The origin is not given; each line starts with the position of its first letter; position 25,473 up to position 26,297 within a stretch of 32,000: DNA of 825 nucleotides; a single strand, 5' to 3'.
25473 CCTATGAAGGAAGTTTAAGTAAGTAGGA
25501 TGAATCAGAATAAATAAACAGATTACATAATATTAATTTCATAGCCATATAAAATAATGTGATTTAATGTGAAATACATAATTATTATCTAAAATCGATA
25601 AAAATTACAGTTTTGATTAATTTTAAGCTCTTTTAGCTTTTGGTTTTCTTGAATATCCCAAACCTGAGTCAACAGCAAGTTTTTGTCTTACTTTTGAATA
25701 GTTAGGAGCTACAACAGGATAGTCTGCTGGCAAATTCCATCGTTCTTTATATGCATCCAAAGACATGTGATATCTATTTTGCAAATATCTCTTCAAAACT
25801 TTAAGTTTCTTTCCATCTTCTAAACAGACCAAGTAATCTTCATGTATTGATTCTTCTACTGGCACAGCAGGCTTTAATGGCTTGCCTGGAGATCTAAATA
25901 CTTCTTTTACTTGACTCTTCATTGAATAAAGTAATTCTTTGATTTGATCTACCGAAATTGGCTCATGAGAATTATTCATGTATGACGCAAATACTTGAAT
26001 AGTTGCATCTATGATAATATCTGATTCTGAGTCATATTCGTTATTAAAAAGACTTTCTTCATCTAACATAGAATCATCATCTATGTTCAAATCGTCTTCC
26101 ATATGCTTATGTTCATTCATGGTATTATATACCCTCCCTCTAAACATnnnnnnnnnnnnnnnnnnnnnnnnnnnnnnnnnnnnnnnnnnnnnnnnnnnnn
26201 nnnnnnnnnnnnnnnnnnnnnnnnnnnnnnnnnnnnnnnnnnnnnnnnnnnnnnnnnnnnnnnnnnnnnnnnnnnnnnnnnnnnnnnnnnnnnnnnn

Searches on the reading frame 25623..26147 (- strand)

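Call 55: search_protein_families(library=pfam, proteins=[window:25623-26147:-], max_evalue=0.0001)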
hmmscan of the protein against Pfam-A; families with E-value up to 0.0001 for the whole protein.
window:25623-26147:- (174 aa): 1 family
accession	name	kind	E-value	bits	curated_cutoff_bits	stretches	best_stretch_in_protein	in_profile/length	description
PF05443.17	ROS_MUCR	-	1.5e-31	109.4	25.4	1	46-164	3-123/123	ROS/MUCR transcriptional regulator protein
